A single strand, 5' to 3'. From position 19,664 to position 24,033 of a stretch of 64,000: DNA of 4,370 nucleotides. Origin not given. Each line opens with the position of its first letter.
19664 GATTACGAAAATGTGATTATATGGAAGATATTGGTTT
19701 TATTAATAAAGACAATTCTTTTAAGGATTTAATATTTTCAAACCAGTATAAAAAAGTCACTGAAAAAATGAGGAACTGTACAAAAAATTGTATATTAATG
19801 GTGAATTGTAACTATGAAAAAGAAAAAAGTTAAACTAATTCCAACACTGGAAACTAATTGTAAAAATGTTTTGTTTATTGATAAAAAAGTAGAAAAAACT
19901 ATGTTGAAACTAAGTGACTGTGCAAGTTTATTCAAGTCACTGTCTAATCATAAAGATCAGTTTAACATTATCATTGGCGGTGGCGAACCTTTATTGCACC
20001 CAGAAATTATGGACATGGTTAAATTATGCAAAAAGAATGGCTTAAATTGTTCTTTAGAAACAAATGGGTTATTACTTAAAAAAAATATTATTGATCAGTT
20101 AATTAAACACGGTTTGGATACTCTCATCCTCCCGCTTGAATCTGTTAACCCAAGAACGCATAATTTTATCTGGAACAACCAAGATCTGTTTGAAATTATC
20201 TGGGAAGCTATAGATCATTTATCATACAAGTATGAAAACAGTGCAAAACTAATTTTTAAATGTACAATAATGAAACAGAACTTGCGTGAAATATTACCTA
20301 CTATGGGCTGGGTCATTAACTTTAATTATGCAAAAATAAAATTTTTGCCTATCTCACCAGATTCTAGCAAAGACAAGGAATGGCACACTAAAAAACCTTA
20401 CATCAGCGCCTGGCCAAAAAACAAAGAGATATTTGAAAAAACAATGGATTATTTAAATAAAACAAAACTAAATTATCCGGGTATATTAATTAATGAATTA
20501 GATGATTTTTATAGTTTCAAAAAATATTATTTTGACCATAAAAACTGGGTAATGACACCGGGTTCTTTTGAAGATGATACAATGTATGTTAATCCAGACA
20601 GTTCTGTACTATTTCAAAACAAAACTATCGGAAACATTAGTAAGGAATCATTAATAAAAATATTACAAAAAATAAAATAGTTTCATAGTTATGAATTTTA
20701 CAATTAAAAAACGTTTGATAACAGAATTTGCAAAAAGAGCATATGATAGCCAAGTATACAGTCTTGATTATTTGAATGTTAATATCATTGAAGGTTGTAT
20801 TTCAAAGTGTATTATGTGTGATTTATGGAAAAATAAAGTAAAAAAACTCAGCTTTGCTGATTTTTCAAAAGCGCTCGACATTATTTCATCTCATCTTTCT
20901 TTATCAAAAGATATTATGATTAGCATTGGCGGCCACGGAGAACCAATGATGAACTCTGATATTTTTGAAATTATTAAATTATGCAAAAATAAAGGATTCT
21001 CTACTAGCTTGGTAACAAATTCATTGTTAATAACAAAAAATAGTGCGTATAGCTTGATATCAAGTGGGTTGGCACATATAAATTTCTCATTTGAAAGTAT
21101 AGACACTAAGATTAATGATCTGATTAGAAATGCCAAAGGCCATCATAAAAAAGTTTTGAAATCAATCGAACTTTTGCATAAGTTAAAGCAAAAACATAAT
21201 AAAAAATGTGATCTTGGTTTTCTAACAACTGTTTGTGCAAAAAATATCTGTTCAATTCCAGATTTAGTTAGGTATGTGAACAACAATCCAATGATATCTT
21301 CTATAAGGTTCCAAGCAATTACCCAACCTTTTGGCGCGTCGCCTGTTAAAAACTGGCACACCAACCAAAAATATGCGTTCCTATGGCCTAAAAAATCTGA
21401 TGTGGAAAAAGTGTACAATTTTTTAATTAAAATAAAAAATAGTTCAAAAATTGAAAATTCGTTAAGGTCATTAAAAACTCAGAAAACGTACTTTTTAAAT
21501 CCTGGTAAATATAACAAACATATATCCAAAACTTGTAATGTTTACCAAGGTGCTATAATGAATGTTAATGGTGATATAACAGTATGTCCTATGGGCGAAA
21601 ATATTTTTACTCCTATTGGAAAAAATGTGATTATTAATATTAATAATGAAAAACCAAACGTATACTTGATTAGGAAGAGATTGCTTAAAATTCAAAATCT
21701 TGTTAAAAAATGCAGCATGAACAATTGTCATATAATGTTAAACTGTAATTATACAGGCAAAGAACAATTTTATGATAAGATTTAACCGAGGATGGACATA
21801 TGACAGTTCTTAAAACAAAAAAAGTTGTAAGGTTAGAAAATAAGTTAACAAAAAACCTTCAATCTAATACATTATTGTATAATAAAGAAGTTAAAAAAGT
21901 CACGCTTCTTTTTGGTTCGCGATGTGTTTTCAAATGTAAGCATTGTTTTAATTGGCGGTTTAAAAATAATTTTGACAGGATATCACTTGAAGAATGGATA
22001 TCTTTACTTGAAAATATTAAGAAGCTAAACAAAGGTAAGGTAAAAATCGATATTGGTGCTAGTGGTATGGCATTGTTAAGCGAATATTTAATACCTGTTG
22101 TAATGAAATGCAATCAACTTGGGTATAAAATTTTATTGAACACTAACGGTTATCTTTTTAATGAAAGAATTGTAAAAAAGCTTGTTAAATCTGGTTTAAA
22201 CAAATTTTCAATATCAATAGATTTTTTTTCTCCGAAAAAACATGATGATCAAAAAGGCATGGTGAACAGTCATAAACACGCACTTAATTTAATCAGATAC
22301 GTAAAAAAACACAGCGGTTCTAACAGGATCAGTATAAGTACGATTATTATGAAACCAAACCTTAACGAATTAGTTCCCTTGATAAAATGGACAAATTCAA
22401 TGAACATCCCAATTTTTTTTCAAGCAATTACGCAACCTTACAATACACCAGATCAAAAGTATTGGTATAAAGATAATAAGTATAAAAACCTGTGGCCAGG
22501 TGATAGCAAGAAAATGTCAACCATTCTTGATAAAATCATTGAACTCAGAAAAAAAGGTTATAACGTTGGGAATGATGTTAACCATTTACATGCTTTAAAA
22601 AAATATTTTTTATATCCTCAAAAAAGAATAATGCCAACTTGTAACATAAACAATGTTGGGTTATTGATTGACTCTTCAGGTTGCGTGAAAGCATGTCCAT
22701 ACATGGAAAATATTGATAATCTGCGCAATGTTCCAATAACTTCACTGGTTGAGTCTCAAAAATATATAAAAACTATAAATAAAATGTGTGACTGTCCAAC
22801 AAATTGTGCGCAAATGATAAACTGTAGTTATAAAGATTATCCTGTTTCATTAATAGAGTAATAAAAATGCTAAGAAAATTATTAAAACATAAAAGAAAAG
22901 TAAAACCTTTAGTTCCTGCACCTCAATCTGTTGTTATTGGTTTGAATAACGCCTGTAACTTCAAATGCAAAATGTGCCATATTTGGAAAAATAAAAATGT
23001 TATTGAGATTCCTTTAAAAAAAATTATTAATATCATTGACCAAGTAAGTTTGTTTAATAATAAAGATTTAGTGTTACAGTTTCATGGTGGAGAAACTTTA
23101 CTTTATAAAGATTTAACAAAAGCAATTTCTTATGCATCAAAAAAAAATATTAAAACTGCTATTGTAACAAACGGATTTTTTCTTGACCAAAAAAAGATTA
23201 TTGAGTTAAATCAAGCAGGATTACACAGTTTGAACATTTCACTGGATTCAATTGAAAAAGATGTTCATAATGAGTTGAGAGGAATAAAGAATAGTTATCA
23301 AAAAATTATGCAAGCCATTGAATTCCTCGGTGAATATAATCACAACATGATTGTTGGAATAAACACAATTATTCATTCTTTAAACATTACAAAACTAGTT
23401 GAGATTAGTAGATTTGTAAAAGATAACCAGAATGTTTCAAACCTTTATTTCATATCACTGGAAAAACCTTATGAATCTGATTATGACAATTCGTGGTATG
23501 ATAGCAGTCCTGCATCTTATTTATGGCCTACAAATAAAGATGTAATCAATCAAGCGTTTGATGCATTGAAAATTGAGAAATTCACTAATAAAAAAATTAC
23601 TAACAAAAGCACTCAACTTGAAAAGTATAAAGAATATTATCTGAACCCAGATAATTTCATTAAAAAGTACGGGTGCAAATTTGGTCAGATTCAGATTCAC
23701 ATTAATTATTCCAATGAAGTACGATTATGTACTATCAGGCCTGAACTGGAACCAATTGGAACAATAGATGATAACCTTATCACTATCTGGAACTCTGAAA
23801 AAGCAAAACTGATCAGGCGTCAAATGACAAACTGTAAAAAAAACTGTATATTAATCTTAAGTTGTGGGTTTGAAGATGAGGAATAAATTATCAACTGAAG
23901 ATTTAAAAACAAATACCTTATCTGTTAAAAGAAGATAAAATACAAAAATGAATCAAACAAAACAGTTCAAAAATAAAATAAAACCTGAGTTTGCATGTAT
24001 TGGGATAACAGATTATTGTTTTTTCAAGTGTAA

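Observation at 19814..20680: Intact pseudo-radical-SAM: a family member that has lost every Fe-S cysteine motif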

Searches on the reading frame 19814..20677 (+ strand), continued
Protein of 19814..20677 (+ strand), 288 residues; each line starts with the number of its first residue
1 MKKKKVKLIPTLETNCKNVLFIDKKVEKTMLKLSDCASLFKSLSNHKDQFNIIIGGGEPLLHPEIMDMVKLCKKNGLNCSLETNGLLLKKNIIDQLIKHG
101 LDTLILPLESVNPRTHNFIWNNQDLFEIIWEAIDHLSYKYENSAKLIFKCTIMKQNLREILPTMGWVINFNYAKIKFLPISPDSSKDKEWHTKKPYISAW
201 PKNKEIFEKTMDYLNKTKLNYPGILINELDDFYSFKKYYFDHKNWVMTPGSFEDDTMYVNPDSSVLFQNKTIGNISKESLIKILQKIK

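Call 52: fold_search(model_id=the predicted structure, library=pdb)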
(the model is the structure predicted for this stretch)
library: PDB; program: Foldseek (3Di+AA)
matches with E <= 10: 1652; with E <= 0.001: 113
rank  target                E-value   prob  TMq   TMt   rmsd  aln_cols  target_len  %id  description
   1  7vob                  7.5e-11  1.00  0.69  0.61   4.2       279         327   14  The crystal structure of a Radical SAM Enzyme BlsE involved in the Biosynthesis of Blasticidin S (released 2022-05-04)
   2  9dgw_A                1.3e-10  1.00  0.70  0.73   4.3       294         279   16  X-ray crystal structure of the Viperin-like enzyme from T. virens with bound CTP and SAM (released 2025-02-12)
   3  9dgw_B                2.4e-10  1.00  0.70  0.72   4.2       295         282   17  X-ray crystal structure of the Viperin-like enzyme from T. virens with bound CTP and SAM (released 2025-02-12)
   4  5vsl_A                3.5e-10  1.00  0.68  0.74   4.4       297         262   15  Crystal structure of viperin with bound [4Fe-4S] cluster and S-adenosylhomocysteine (SAH) (released 2017-06-14)
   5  5why_A                4.7e-10  1.00  0.59  0.43   6.3       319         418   14  Structural Insights into Thioether Bond Formation in the Biosynthesis of Sactipeptides (released 2017-07-26)
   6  2fb2_B                6.6e-10  1.00  0.65  0.58   5.5       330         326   16  Structure of the MoaA Arg17/266/268/Ala triple mutant (released 2006-05-09)
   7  4k37_A                7.9e-10  1.00  0.66  0.54   6.3       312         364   16  Native anSMEcpe with bound AdoMet (released 2013-05-08)
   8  5wgg_A                7.9e-10  1.00  0.59  0.41   6.8       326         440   14  Structural Insights into Thioether Bond Formation in the Biosynthesis of Sactipeptides (released 2017-07-26)
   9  9dfw_C                8.4e-10  1.00  0.70  0.71   4.3       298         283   16  X-ray crystal structure of an engineered Viperin-like enzyme from T. virens with bound CTP and SAM (released 2025-02-12)
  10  5vsm_A                8.9e-10  1.00  0.68  0.75   4.3       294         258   15  Crystal structure of viperin with bound [4Fe-4S] cluster, 5'-deoxyadenosine, and L-methionine (released 2017-06-14)
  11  6efn                  1.1e-09  1.00  0.66  0.51   5.3       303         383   17  Structure of a RiPP maturase, SkfB (released 2018-10-24)
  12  4k39_A                1.1e-09  1.00  0.65  0.53   6.5       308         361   15  Native anSMEcpe with bound AdoMet and Cp18Cys peptide (released 2013-05-08)
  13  4k36_B                1.1e-09  1.00  0.69  0.56   6.1       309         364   16  His6 tagged anSMEcpe with bound AdoMet (released 2013-05-08)
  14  6q2p_B                1.2e-09  1.00  0.67  0.66   5.1       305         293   14  Crystal structure of mouse viperin bound to cytidine triphosphate and S-adenosylhomocysteine (released 2020-01-22)
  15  4k36_A                1.4e-09  1.00  0.67  0.53   6.3       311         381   17  His6 tagged anSMEcpe with bound AdoMet (released 2013-05-08)
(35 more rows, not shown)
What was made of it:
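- On Radical SAM superfamily, as a homolog: Foldseek top hits are all rSAM enzymes, TM ~0.7 (call 52).
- Closest known: BlsE. Same: Best structural matches to the AF2 model, TM 0.65-0.71 (call 52).
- Foldseek matches BlsE, viperin, MoaA and anSME at TM ~0.7 (call 52). The structural neighbours bind nucleotides or nucleotide-sugars: BlsE, viperin, MoaA, DesII (call 52).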

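Call 62: search_protein_families(library=padloc, proteins=[window:19814-20677:+], max_evalue=0.001)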
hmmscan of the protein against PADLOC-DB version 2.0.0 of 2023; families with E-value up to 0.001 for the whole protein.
window:19814-20677:+ (288 aa): 2 families
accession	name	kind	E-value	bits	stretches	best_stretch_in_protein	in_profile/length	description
PDLC02903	pVip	-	3.2e-15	54.3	1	27-181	25-172/257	Viperins not associated with kinases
PDLC02904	pVip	-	2.4e-13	48.2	1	24-233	25-226/262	Viperins associated with kinases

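Call 64: find_encoding_contigs(protein=P0109, flank=6000, max_places=2)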
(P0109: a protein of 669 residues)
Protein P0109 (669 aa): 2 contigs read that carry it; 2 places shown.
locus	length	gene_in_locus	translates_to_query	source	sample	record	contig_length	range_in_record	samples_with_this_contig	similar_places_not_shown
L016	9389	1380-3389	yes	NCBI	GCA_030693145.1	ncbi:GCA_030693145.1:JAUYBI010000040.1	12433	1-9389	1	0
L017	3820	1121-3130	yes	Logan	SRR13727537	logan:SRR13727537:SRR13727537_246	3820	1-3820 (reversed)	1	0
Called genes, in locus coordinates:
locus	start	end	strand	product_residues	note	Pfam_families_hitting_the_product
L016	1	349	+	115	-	PF13186:SPASM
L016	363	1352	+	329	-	PF04055:Radical_SAM, PF13186:SPASM (weak)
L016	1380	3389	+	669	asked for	PF04055:Radical_SAM (weak), PF13186:SPASM (weak), PF04055:Radical_SAM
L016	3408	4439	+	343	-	PF04055:Radical_SAM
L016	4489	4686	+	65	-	-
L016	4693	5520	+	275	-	PF04055:Radical_SAM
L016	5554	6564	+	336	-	PF04055:Radical_SAM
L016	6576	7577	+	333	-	PF04055:Radical_SAM, PF13186:SPASM (weak)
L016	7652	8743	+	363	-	PF13353:Fer4_12 (faint), PF04055:Radical_SAM, PF13186:SPASM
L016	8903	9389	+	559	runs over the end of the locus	PF02366:PMT (weak), PF13231:PMT_2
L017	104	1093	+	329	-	PF04055:Radical_SAM, PF13186:SPASM (weak)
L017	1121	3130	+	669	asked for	PF04055:Radical_SAM (weak), PF13186:SPASM (weak), PF04055:Radical_SAM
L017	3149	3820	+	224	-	?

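Call 65: find_encoding_contigs(protein=P0122, flank=6000, max_places=2)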
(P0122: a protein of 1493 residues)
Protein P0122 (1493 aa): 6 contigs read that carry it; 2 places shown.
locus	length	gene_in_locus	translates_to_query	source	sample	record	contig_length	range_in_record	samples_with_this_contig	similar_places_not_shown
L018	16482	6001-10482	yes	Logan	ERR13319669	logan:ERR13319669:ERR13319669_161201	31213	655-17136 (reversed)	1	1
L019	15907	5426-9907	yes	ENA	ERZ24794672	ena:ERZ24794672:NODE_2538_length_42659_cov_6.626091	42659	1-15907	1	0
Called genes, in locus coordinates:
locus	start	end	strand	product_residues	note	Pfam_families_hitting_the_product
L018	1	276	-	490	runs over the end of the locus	PF00248:Aldo_ket_red, PF07719:TPR_2 (faint)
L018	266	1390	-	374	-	PF04055:Radical_SAM, PF13186:SPASM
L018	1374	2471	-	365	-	PF04055:Radical_SAM, PF13186:SPASM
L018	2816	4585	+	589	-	PF00005:ABC_tran, PF14524:Wzt_C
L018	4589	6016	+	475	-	-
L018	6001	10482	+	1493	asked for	PF00535:Glycos_transf_2, PF10111:Glyco_tranf_2_2, PF13641:Glyco_tranf_2_3, PF13632:Glyco_trans_2_3, PF13353:Fer4_12 (faint), PF04055:Radical_SAM, PF13186:SPASM (faint), PF04055:Radical_SAM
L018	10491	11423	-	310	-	PF05050:Methyltransf_21 (weak)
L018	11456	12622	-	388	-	PF04055:Radical_SAM, PF13186:SPASM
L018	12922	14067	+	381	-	PF04055:Radical_SAM, PF13353:Fer4_12, PF13186:SPASM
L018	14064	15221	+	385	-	PF04055:Radical_SAM, PF13186:SPASM (weak)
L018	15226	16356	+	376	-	PF04055:Radical_SAM, PF13186:SPASM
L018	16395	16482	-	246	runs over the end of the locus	?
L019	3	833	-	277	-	?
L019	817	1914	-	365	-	PF04055:Radical_SAM, PF13186:SPASM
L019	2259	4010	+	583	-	-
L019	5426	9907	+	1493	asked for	PF00535:Glycos_transf_2, PF10111:Glyco_tranf_2_2, PF13641:Glyco_tranf_2_3, PF13632:Glyco_trans_2_3, PF13353:Fer4_12 (faint), PF04055:Radical_SAM, PF13186:SPASM (faint), PF04055:Radical_SAM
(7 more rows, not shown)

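Call 71: find_encoding_contigs(protein=P0106, flank=8000, max_places=3)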
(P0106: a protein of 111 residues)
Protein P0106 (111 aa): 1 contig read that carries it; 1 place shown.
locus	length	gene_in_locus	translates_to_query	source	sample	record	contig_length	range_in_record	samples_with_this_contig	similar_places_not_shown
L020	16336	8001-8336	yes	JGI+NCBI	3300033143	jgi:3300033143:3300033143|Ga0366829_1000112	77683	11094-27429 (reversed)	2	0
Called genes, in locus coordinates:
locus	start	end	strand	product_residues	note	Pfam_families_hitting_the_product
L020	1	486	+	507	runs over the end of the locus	PF00657:Lipase_GDSL (weak), PF13472:Lipase_GDSL_2 (weak), PF00515:TPR_1 (faint), PF07719:TPR_2 (faint), PF13181:TPR_8 (faint), PF23914:TPR_CcmH_CycH (weak), PF25063:ARM_TT21_C (weak), PF12895:ANAPC3 (weak), +5 more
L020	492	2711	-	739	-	PF00005:ABC_tran, PF14524:Wzt_C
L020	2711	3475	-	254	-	PF01061:ABC2_membrane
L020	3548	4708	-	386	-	PF14269:Arylsulfotran_2, PF05935:Arylsulfotrans (faint)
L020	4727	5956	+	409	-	PF04055:Radical_SAM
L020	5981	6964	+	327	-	PF04055:Radical_SAM, PF13353:Fer4_12 (faint), PF13186:SPASM (weak)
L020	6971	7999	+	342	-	PF04055:Radical_SAM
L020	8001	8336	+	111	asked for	PF04055:Radical_SAM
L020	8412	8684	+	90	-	-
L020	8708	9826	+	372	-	PF04055:Radical_SAM, PF13186:SPASM (weak)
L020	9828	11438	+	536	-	PF04055:Radical_SAM, PF13186:SPASM (weak)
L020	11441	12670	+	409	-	PF04055:Radical_SAM, PF13186:SPASM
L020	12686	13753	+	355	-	PF04055:Radical_SAM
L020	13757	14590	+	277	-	PF00535:Glycos_transf_2, PF13506:Glyco_transf_21, PF13641:Glyco_tranf_2_3, PF13632:Glyco_trans_2_3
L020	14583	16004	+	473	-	PF04055:Radical_SAM, PF13186:SPASM (weak)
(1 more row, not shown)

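Call 87: predict_structure(alignment_id=A5)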
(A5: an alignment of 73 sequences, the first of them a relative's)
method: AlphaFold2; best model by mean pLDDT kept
length: 261 residues; sequences in the alignment: 73
mean_pLDDT: 78.4   pTM: 0.78
mean pLDDT of the five models: 78.4, 78.3, 75.8, 75.5, 74.0
residues with pLDDT >= 90: 113; 70-90: 67; 50-70: 52; < 50: 29
segments of 3 or more residues with pLDDT < 50: 1-5, 12-18, 248-261
pLDDT, mean of each block of 10 residues (from residue 1): 48 48 65 67 82 79 86 84 83 93 95 90 94 95 93 97 96 77 61 69 96 97 94 73 49 31 33
secondary structure, 60 per line:
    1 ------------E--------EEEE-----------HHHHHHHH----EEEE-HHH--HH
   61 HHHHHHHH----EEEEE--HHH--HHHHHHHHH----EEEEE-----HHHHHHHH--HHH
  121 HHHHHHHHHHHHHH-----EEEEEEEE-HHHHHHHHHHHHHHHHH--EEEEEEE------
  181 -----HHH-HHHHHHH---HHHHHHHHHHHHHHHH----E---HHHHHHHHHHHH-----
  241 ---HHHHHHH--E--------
elements in order: E22-25 H37-44 E49-52 H59-68 E73-77 H85-93 E98-102 H108-115 H118-134 E140-147 H149-165 E168-174 H190-196 H200-215 H224-235 H244-250

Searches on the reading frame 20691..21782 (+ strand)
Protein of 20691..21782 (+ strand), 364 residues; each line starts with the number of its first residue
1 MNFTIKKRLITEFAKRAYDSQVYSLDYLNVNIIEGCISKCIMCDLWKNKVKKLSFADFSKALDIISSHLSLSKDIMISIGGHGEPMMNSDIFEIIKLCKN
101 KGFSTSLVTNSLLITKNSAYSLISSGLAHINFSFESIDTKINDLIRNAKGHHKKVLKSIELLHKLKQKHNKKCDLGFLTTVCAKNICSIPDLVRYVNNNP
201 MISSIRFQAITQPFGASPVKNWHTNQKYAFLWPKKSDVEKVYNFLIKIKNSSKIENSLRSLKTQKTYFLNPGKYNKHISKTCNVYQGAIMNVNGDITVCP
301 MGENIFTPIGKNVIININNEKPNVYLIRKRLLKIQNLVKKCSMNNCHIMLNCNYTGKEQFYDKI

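Call 6: search_protein_families(library=pfam, proteins=[window:20691-21782:+], max_evalue=0.01)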
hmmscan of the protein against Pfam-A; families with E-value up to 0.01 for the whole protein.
window:20691-21782:+ (364 aa): 1 family
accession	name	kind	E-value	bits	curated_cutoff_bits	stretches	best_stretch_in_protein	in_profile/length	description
PF04055.27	Radical_SAM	-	5.1e-15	56.5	29.5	1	30-169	1-143/166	Radical SAM superfamily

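Call 7: search_protein_families(library=ncbifam, proteins=[window:20691-21782:+], max_evalue=0.001)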
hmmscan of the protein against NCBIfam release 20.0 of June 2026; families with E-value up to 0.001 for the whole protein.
window:20691-21782:+ (364 aa): 28 families (the best 25 are shown)
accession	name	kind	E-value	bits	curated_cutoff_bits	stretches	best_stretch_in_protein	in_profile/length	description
TIGR04317.1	W_rSAM_matur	equivalog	1.4e-19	70.4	380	1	25-198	3-173/349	tungsten cofactor oxidoreductase radical SAM maturase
TIGR04133.1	rSAM_w_lipo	hypoth_equivalog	7.2e-17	61.3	425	1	22-301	20-281/350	TIGR04133 family radical SAM/SPASM protein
TIGR04545.1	rSAM_ahbD_hemeb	equivalog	1.2e-14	54.5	500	1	32-194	6-160/339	heme b synthase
TIGR04055.1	rSAM_NirJ2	equivalog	9.2e-13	48.4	500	1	64-164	37-135/326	putative heme d1 biosynthesis radical SAM protein NirJ2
TIGR02668.1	moaA_archaeal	equivalog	1.1e-12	47.6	325.25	1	25-166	9-147/303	GTP 3',8-cyclase MoaA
TIGR04054.1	rSAM_NirJ1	equivalog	1.2e-12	47.2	650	1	30-197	40-198/387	putative heme d1 biosynthesis radical SAM protein NirJ1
NF038283.1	viperin_w_prok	equivalog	1.5e-12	47.2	180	1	28-186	4-167/281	viperin family antiviral radical SAM protein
TIGR04311.1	rSAM_Geo_metal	subfamily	2.2e-12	46.8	400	1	28-199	5-177/423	radical SAM/SPASM family putative metalloenzyme maturase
TIGR02666.1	moaA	equivalog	3.9e-12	45.8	284.05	1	24-208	8-190/336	GTP 3',8-cyclase MoaA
TIGR02109.1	PQQ_syn_pqqE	equivalog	5.5e-12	45.3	381.35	1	81-249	61-213/358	pyrroloquinoline quinone biosynthesis protein PqqE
TIGR04051.1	rSAM_NirJ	equivalog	7.5e-12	44.9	515.45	1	35-199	11-166/354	heme d1 biosynthesis radical SAM protein NirJ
TIGR04546.1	rSAM_ahbC_deAc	equivalog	1.3e-11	43.9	650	1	31-198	44-202/390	12,18-didecarboxysiroheme deacetylase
NF001199.0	PRK00164.2-1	equivalog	2.9e-11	43.1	231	1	25-198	11-177/308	GTP 3',8-cyclase MoaA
TIGR04466.1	rSAM_BlsE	equivalog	3.3e-11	43.2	400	1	27-160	4-132/327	cytosylglucuronate decarboxylase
NF045702.1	rSAM_GDGT_ether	equivalog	9.2e-11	41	450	1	29-210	89-268/486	tetraether lipid synthase Tes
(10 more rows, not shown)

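Call 62: search_protein_families(library=padloc, proteins=[window:20691-21782:+], max_evalue=0.001)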
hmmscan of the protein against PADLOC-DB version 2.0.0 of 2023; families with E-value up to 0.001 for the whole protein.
window:20691-21782:+ (364 aa): 2 families
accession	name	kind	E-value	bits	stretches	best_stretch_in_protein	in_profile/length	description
PDLC02903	pVip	-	2.1e-17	61.4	1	28-187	2-151/257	Viperins not associated with kinases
PDLC02904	pVip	-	9.4e-14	49.6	1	28-185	5-153/262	Viperins associated with kinases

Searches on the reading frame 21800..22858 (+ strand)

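Call 6: search_protein_families(library=pfam, proteins=[window:21800-22858:+], max_evalue=0.01)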
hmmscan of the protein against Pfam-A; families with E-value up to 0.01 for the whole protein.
window:21800-22858:+ (353 aa): 1 family
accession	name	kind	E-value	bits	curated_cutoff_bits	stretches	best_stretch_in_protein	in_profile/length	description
PF04055.27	Radical_SAM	-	9.1e-18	65.4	29.5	1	38-190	3-158/166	Radical SAM superfamily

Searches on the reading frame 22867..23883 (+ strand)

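Call 6: search_protein_families(library=pfam, proteins=[window:22867-23883:+], max_evalue=0.01)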
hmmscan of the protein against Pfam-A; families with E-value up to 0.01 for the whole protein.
window:22867-23883:+ (339 aa): 3 families
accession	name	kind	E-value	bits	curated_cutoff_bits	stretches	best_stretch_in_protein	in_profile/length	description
PF04055.27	Radical_SAM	-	1.3e-23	84.4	29.5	1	28-182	5-164/166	Radical SAM superfamily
PF13186.11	SPASM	-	0.00064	20.4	21.5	1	270-327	1-66/67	Iron-sulfur cluster-binding domain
PF13353.11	Fer4_12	-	0.0017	19.1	22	1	29-127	14-114/137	4Fe-4S single cluster domain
